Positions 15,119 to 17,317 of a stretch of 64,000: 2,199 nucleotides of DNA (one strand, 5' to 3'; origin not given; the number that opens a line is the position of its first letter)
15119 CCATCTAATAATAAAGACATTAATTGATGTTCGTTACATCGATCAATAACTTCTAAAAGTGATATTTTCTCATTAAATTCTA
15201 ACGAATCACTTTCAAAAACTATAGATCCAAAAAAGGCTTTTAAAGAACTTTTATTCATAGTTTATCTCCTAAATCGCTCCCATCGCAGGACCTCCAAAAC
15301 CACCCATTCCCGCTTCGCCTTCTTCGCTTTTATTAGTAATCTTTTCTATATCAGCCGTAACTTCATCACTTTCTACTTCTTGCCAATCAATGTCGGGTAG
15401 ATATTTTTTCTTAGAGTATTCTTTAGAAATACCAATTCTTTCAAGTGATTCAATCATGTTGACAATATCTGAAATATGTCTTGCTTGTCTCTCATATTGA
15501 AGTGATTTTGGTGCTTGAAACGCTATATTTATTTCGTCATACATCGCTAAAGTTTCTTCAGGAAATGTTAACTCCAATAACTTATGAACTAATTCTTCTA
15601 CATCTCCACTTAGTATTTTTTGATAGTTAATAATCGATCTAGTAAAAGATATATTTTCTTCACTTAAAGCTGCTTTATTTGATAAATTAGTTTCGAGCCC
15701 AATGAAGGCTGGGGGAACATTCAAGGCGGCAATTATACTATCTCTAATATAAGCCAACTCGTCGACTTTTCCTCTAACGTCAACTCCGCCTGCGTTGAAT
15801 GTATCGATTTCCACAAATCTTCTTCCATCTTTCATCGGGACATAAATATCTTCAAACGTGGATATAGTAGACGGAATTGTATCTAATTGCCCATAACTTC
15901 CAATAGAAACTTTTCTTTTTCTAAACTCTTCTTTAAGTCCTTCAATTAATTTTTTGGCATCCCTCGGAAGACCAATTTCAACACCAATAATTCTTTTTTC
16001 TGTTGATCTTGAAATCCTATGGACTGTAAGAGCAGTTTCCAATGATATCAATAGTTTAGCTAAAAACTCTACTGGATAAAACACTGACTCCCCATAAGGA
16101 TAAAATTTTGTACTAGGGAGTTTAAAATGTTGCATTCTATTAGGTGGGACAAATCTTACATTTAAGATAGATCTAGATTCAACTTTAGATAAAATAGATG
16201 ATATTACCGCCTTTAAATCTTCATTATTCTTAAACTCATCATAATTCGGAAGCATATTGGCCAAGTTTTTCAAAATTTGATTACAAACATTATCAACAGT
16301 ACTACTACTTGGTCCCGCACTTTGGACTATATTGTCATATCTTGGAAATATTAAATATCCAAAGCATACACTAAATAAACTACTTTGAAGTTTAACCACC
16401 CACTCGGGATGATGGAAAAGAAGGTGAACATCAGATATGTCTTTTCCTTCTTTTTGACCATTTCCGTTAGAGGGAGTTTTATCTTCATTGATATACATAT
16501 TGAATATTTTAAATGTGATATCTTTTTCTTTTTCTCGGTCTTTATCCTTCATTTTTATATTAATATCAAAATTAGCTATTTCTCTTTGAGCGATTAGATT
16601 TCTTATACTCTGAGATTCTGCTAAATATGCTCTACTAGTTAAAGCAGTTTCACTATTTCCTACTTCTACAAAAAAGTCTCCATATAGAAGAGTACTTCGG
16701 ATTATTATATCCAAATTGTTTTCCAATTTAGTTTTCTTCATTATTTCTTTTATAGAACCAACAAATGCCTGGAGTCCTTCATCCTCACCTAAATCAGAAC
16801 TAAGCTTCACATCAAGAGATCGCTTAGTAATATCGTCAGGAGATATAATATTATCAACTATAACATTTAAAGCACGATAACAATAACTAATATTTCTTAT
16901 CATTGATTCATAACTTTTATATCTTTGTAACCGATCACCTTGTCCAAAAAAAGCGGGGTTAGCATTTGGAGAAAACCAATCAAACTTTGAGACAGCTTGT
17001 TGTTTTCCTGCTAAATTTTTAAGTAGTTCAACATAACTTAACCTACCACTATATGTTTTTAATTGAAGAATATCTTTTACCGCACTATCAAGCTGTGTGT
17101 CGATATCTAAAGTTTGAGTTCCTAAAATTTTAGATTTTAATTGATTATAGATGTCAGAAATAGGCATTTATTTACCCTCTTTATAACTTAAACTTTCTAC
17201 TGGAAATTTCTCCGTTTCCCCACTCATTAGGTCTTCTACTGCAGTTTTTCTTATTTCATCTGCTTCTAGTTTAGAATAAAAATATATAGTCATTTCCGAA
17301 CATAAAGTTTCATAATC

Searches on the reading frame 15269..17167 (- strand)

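Call 23: search_protein_families(library=phrogs, proteins=[window:15269-17167:-], max_evalue=0.00001)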
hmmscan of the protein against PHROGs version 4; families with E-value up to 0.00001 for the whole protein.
window:15269-17167:- (632 aa): 2 families
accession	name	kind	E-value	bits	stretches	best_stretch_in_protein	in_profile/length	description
phrog_213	-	head and packaging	4.6e-27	95.8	1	371-601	251-491/528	portal protein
phrog_3004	-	head and packaging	3.7e-10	39.8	0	338-535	473-674/931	virion structural protein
